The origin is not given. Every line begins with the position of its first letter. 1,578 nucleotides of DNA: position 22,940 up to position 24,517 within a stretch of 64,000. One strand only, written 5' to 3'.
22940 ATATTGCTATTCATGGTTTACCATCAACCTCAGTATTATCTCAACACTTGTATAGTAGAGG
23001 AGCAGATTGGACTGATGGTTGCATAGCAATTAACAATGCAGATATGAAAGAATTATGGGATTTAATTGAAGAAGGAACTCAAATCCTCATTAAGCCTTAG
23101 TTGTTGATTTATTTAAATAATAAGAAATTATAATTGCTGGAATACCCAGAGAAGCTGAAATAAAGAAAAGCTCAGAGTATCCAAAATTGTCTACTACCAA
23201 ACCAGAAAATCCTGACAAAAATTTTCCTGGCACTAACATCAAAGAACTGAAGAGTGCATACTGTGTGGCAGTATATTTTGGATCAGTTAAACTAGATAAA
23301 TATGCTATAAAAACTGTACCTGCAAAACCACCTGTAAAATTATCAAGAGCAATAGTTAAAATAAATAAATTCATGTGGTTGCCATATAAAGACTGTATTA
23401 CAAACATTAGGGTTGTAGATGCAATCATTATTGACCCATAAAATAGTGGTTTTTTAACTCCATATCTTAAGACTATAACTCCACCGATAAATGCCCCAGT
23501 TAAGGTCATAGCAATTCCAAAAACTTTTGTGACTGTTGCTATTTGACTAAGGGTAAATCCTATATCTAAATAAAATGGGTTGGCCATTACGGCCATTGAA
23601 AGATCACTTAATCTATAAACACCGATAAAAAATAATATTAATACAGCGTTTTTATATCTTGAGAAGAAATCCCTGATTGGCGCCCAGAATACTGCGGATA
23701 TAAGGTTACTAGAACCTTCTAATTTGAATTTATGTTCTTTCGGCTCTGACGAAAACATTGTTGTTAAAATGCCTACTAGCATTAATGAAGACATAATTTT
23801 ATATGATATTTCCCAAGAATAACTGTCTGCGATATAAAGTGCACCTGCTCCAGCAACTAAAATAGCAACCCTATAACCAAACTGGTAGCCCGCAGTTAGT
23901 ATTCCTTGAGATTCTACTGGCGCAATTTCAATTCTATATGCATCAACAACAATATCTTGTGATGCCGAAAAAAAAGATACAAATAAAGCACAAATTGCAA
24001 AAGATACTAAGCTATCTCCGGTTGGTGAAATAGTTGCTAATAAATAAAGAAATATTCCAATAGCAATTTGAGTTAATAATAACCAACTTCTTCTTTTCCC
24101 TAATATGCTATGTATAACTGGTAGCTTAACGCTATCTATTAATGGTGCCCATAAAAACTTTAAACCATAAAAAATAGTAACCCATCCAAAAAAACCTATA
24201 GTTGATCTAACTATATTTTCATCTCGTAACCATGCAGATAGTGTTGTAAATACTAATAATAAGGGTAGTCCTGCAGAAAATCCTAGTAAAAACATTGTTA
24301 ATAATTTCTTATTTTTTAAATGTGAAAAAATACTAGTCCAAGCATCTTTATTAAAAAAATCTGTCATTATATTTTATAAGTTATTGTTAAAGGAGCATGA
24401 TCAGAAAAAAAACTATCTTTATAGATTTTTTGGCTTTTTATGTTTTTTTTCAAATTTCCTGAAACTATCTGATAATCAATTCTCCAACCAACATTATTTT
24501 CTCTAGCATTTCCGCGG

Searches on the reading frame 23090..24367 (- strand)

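Call 41: search_protein_families(library=ncbifam, proteins=[window:23090-24367:-], max_evalue=1e-10)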
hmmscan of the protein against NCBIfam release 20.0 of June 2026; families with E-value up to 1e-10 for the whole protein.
window:23090-24367:- (425 aa): 4 families
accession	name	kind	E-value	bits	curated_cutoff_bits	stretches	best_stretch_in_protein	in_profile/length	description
TIGR00901.2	2A0125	subfamily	3e-147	490.6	350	1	18-416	2-415/417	AmpG family muropeptide MFS transporter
NF008867.0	PRK11902.1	equivalog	1.1e-77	261.8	656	1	16-417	9-402/419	muropeptide transporter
NF008238.0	PRK11010.1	equivalog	3.6e-74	250.4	756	1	16-417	8-401/492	muropeptide MFS transporter AmpG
TIGR02718.1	sider_RhtX_FptX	subfamily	2e-30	106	356.15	1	23-417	4-389/390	RhtX/FptX family siderophore transporter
